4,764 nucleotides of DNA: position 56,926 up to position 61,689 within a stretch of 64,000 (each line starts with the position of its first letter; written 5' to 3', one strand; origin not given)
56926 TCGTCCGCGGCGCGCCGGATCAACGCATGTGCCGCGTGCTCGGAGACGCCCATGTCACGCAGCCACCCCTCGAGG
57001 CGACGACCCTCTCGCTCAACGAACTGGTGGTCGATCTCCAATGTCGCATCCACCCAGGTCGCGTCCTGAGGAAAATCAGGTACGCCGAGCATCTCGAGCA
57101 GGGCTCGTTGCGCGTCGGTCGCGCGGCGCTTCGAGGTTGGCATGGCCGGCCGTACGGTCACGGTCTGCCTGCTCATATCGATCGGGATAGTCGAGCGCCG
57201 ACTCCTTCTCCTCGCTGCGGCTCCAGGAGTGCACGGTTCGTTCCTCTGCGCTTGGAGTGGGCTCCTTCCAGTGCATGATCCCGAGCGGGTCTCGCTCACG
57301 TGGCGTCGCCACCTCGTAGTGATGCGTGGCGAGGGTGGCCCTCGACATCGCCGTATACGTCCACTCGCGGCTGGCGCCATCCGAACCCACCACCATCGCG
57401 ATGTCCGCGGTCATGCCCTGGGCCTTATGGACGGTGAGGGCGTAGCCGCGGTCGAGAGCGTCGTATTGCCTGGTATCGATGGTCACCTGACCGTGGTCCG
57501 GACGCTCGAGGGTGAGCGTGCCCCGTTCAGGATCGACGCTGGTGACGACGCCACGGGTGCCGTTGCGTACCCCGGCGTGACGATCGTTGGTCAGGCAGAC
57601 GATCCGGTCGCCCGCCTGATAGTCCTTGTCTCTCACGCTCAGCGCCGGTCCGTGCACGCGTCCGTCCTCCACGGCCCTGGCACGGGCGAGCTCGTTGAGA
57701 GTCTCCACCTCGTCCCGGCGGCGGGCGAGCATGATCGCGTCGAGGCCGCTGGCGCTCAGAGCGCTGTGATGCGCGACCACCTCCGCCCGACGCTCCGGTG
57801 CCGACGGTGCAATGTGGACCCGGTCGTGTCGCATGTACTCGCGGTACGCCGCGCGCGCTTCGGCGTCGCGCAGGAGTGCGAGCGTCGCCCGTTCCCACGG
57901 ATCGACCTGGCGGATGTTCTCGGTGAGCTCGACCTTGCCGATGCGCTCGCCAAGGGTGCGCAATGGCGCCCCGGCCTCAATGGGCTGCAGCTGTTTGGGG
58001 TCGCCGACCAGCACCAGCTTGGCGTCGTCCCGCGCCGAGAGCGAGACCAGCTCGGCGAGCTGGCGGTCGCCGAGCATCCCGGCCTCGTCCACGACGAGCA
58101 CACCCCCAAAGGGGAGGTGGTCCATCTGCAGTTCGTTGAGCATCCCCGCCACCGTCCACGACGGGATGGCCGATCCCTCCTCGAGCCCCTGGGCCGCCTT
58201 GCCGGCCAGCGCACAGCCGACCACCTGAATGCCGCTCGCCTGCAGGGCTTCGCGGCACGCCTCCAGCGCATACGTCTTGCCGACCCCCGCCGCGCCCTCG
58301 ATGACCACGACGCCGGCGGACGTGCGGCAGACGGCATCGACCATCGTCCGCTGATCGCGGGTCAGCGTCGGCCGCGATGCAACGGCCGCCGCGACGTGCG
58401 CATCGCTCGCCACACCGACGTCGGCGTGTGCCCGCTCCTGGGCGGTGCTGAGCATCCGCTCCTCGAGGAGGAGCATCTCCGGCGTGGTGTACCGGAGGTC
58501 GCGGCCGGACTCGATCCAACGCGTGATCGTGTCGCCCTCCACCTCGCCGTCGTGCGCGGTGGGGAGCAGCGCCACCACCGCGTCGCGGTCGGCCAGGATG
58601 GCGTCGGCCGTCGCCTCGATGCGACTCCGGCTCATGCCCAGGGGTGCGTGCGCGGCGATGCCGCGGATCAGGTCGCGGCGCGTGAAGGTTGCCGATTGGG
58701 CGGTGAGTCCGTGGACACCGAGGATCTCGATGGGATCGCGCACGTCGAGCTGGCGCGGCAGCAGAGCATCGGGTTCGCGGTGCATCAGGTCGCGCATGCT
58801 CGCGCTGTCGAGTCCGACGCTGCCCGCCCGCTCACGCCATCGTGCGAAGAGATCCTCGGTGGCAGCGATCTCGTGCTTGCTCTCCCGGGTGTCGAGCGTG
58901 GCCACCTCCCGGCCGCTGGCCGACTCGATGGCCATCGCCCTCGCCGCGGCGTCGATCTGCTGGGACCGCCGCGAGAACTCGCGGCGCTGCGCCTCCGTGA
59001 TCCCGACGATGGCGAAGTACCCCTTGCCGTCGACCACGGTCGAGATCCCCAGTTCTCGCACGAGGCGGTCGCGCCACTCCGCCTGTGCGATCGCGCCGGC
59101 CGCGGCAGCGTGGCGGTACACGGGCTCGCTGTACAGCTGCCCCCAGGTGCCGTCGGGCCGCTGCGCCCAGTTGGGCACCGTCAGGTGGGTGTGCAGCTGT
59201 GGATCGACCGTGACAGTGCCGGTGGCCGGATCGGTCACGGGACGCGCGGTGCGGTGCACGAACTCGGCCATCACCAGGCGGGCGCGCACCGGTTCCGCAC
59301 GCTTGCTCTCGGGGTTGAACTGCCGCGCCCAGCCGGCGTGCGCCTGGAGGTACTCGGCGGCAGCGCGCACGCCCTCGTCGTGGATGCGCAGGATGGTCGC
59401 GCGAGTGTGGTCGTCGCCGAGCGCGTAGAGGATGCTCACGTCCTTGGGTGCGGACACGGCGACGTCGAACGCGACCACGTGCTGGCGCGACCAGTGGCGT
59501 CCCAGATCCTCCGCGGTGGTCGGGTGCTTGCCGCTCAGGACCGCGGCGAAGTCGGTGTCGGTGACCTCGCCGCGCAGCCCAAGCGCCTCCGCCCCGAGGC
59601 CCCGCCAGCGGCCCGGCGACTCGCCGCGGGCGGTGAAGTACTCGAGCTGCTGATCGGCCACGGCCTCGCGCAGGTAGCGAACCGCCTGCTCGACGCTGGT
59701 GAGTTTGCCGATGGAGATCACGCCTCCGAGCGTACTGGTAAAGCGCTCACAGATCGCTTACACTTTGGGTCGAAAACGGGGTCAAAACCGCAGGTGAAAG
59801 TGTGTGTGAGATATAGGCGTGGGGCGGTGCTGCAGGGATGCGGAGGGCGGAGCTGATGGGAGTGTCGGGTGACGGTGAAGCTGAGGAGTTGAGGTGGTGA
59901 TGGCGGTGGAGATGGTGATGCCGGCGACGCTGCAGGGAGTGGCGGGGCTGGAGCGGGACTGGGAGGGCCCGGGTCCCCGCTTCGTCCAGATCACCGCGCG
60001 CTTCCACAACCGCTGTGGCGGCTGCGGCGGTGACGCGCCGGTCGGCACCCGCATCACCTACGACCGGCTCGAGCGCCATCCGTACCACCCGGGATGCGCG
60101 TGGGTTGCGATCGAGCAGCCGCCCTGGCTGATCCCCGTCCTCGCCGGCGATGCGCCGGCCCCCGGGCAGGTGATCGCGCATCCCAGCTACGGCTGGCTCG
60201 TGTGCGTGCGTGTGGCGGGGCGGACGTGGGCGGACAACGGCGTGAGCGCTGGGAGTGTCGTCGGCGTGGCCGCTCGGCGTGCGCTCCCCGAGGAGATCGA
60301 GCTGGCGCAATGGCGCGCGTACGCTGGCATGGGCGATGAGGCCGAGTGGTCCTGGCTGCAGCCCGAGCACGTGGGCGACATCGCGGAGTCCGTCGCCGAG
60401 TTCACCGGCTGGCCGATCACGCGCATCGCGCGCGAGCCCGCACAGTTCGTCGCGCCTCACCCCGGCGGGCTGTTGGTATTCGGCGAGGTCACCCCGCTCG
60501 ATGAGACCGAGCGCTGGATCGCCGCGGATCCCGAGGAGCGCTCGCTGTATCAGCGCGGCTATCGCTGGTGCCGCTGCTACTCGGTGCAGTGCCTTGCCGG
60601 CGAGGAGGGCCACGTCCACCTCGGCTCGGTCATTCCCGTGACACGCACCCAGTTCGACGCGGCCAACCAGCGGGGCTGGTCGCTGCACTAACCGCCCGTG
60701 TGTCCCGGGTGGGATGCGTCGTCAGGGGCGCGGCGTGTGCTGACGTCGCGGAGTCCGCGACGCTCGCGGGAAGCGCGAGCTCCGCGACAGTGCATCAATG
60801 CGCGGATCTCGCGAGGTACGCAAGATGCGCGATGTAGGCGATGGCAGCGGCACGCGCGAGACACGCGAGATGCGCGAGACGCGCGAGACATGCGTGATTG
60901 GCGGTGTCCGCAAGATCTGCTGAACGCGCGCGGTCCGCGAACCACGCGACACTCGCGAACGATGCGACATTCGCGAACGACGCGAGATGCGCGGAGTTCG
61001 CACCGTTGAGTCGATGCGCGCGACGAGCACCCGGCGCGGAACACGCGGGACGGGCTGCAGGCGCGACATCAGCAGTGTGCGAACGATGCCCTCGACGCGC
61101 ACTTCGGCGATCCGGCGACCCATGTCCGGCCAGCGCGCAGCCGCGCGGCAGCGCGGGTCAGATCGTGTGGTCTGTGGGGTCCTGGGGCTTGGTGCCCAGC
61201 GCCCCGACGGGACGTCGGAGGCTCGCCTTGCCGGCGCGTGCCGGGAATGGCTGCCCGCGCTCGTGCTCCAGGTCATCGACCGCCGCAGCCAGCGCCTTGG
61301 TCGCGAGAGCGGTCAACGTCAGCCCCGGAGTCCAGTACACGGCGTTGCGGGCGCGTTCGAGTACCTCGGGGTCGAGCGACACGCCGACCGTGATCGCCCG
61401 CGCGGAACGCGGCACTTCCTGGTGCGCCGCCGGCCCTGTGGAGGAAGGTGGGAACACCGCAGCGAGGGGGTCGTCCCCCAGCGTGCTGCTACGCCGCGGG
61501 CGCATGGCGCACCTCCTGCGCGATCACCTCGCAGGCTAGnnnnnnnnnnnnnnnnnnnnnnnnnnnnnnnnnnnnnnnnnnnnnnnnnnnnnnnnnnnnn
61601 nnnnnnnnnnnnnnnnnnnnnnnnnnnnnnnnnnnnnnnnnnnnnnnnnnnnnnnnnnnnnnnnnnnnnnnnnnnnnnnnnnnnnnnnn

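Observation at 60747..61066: About 36 phase-locked tandem 9-bp CGCGA repeats next to the element's par genes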

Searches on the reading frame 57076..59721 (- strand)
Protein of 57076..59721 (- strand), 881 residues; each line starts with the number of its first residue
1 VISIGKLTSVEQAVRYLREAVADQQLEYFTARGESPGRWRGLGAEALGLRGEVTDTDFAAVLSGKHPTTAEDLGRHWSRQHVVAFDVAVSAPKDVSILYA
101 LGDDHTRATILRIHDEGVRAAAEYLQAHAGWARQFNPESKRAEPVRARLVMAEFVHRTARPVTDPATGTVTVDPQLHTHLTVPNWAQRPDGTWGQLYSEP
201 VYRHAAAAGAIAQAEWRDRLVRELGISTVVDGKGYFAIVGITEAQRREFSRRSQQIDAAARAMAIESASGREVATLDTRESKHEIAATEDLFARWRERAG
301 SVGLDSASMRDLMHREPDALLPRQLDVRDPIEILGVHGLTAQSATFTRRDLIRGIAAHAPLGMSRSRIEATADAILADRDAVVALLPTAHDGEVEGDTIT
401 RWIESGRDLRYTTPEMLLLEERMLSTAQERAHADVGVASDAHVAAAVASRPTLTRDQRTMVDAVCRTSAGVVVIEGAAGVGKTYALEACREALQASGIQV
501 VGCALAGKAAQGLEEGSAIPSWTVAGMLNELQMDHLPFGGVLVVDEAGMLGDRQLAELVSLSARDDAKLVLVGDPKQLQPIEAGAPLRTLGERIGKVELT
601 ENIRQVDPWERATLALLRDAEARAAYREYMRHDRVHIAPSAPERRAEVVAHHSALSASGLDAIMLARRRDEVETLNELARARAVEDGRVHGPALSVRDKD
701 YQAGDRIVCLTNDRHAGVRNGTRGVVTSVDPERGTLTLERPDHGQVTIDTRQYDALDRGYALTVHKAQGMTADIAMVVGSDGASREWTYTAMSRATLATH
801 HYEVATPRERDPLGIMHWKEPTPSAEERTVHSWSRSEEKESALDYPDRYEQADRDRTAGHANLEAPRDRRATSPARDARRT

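Call 8: search_protein_families(library=pfam, proteins=[window:57076-59721:-], max_evalue=1)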
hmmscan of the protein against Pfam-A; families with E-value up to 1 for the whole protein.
window:57076-59721:- (881 aa): 17 families
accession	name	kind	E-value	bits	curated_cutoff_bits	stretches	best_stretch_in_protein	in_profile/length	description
PF08751.17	TrwC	-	2.1e-70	238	25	1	11-300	2-284/286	TrwC relaxase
PF13604.12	AAA_30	-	1.8e-50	171.8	27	1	453-638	2-189/191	AAA domain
PF13245.12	AAA_19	-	1.3e-14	54.9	25.1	1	466-580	8-131/134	AAA domain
PF13401.12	AAA_22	-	1.4e-08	35.6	27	2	539-579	85-127/130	AAA domain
PF01443.25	Viral_helicase1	-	8.5e-08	32.7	21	2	473-582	2-101/228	Viral superfamily 1 RNA helicase core domain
PF13538.12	UvrD_C_2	-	2.7e-07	30.8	27.4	1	759-796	2-46/52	UvrD-like helicase C-terminal domain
PF05970.20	PIF1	-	1.3e-05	25.4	25.9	1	453-522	2-75/223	PIF1-like helicase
PF18335.7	SH3_13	-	1.4e-05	25.2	41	1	691-737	16-62/65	ATP-dependent RecD-like DNA helicase SH3 domain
PF13086.12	AAA_11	-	8.9e-05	22.8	27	1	541-581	216-253/257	AAA domain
PF22232.2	TraI_hel_assoc_N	-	9.5e-05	23.4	27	1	476-573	1-99/99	TraI helicase-associated ssDNA bd, N-terminal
PF13191.12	AAA_16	-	0.00018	22.5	32.6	1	459-511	14-62/167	AAA ATPase domain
PF02562.22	PhoH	-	0.0014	18.6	27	1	453-485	5-35/205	PhoH-like protein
PF14192.12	DUF4314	-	0.075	13.4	27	1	699-730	10-42/69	Domain of unknown function (DUF4314)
PF00580.27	UvrD-helicase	-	0.13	12.3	23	0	544-577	218-250/271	UvrD/REP helicase N-terminal domain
PF25199.1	nSTAND_NTPase5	-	0.18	12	34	1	467-500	39-73/145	Novel STAND NTPase 5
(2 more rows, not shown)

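Call 60: search_protein_families(library=ncbifam, proteins=[window:57076-59721:-], max_evalue=0.01)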
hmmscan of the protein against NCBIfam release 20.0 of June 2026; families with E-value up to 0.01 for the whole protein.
window:57076-59721:- (881 aa): 10 families
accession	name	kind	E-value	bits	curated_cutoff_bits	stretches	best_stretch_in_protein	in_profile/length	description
TIGR02768.1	TraA_Ti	equivalog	1.6e-98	331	590.45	1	336-849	256-746/751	Ti-type conjugative transfer relaxase TraA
NF010464.0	PRK13889.1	subfamily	2.4e-82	277.3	1015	1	334-848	244-731/992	conjugal transfer relaxase TraA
NF010402.0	PRK13826.1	subfamily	1.3e-70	238.5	1317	1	407-795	336-729/1102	Dtr system oriT relaxase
TIGR02760.1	TraI_TIGR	equivalog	4.3e-65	220.1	929.85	2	1-377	1-379/1960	conjugative transfer relaxase/helicase TraI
NF041492.1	MobF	equivalog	7.4e-64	216.2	100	1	1-302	1-298/299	MobF family relaxase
NF010263.0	PRK13709.1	equivalog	8.7e-50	169.2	2212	2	1-315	1-297/1752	conjugative transfer relaxase/helicase TraI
TIGR02686.1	relax_trwC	domain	4e-43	148.1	145.5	1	26-305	9-285/286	conjugative relaxase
TIGR01448.2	helicase_RecD2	equivalog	2e-32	112.2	500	1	447-796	311-681/713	SF1B family DNA helicase RecD2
TIGR01447.1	recD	equivalog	4.2e-21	75.2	310.15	2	697-795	465-566/597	exodeoxyribonuclease V subunit alpha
NF008127.0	PRK10875.1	equivalog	3.8e-09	35.6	671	2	696-796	481-584/619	exodeoxyribonuclease V subunit alpha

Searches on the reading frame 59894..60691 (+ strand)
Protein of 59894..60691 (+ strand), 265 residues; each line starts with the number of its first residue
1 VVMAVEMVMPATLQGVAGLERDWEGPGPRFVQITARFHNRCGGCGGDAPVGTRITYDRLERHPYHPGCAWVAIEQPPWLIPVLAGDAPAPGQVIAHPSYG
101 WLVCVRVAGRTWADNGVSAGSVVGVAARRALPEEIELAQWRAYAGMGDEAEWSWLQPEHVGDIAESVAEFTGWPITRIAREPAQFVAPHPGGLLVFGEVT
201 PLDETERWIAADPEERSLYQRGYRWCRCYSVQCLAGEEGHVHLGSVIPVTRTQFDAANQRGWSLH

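Call 8: search_protein_families(library=pfam, proteins=[window:59894-60691:+], max_evalue=1)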
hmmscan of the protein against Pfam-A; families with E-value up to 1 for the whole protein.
window:59894-60691:+ (265 aa): 0 families

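Call 60: search_protein_families(library=ncbifam, proteins=[window:59894-60691:+], max_evalue=0.01)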
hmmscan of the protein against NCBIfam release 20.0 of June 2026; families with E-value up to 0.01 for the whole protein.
window:59894-60691:+ (265 aa): 0 families

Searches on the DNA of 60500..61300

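Call 79: search_rna_families(source=window, start=60500, end=61300, threshold=evalue, max_evalue=1)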
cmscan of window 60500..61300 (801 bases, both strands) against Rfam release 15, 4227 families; matches with E-value up to 1: 2.
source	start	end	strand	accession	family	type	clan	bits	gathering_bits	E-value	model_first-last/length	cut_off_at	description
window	60923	61007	-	RF04104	MIR918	Gene; miRNA;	-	21.4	268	0.22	1-265/265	no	MIR918 microRNA precursor family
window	60889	60983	-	RF02786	snoTBR2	Gene; snRNA; snoRNA; CD-box;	-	19.3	62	0.65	1-109/109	no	Small nucleolar RNA TBR2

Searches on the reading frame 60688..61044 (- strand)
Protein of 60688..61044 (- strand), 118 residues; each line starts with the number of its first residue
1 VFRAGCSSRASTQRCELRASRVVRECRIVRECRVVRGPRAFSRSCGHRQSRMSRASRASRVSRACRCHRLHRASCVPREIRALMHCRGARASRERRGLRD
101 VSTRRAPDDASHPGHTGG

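Call 8: search_protein_families(library=pfam, proteins=[window:60688-61044:-], max_evalue=1)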
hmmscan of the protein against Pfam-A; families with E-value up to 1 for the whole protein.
window:60688-61044:- (118 aa): 0 families

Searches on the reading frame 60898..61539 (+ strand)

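Call 8: search_protein_families(library=pfam, proteins=[window:60898-61539:+], max_evalue=1)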
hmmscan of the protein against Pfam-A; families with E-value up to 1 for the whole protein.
window:60898-61539:+ (213 aa): 1 family
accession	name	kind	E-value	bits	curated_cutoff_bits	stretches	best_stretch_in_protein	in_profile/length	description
PF05403.16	Plasmodium_HRP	-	0.24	11.6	45.8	1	5-56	111-159/218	Plasmodium histidine-rich protein (HRPII/III)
